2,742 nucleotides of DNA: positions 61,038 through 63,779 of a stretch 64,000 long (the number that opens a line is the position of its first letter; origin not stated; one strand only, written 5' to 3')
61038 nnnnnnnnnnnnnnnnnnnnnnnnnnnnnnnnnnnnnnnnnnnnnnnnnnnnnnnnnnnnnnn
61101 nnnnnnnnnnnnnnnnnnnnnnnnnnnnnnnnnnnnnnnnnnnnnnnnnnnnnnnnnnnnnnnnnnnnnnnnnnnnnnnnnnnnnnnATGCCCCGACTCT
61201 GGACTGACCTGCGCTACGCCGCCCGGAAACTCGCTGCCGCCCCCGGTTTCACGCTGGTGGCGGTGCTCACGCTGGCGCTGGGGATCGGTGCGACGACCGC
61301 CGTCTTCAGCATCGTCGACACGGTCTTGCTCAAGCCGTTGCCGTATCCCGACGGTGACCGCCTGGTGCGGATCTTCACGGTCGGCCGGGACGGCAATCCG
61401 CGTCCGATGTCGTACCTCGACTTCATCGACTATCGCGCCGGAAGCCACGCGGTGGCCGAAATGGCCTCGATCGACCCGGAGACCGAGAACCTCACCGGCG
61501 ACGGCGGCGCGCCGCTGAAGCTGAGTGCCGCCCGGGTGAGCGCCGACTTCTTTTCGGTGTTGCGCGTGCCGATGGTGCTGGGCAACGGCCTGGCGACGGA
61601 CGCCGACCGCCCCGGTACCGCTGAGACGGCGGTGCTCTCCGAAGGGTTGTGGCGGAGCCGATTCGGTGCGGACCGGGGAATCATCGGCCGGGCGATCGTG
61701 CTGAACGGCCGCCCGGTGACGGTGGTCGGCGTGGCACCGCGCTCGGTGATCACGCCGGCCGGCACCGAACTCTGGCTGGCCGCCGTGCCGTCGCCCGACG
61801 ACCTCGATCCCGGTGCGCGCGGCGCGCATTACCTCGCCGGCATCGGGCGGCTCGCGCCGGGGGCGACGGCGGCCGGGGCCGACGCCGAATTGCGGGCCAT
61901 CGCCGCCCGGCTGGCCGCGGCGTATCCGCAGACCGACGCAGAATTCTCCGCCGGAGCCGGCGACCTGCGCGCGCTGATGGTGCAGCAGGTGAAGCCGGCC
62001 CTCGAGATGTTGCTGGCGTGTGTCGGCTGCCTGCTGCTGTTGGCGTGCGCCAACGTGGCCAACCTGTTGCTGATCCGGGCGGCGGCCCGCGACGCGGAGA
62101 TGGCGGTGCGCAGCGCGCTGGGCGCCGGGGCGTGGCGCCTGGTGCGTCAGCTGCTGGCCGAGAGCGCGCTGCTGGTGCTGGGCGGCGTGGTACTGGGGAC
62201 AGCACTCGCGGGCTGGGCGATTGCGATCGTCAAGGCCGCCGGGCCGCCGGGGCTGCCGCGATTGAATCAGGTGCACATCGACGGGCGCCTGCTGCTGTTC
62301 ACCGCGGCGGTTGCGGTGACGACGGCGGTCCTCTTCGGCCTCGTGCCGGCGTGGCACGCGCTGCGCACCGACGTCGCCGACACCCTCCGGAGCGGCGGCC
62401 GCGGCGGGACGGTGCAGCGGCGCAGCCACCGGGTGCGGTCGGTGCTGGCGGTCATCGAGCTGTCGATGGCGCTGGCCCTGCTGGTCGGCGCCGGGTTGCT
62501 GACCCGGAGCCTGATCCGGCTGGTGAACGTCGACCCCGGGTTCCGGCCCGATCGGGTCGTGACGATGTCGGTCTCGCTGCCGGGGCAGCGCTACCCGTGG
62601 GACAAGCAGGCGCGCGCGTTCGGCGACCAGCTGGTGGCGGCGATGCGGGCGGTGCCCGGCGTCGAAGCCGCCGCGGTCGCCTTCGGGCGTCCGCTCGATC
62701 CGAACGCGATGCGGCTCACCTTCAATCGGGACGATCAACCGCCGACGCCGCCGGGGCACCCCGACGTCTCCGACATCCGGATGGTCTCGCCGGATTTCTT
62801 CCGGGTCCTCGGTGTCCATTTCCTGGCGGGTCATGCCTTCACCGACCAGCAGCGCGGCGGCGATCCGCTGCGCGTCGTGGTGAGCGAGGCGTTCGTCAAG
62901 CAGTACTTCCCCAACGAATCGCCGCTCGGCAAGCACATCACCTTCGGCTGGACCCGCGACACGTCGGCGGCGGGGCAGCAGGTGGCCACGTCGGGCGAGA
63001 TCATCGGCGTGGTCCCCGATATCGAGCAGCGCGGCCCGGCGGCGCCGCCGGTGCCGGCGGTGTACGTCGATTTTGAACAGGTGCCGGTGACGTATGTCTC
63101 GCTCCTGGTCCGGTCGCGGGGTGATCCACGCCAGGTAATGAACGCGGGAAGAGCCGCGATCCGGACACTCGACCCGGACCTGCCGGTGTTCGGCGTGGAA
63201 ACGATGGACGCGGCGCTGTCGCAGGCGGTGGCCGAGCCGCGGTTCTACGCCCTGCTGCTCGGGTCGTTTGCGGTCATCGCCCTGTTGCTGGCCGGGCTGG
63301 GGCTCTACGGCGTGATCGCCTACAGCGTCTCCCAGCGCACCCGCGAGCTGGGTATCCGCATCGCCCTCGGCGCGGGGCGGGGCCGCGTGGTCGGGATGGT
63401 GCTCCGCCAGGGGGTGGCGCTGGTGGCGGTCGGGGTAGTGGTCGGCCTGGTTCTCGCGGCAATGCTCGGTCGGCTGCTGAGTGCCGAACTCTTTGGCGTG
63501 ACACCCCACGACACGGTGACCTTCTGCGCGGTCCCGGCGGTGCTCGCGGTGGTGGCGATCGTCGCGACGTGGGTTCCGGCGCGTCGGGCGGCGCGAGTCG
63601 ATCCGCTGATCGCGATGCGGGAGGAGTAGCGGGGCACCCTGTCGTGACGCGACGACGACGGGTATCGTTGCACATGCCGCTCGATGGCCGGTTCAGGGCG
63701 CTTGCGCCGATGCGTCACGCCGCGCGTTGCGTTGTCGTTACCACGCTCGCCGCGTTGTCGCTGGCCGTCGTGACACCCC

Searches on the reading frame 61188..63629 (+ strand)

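Call 108: search_protein_families(library=pfam, proteins=[window:61188-63629:+], max_evalue=0.0001)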
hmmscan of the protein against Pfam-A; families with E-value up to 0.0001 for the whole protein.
window:61188-63629:+ (813 aa): 2 families
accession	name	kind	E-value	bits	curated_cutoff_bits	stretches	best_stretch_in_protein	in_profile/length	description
PF12704.14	MacB_PCD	-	7.1e-33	115.1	27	2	22-237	1-206/207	MacB-like periplasmic core domain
PF02687.27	FtsX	-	3.7e-27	95.2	25.5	2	693-806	2-120/120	FtsX-like permease C-terminal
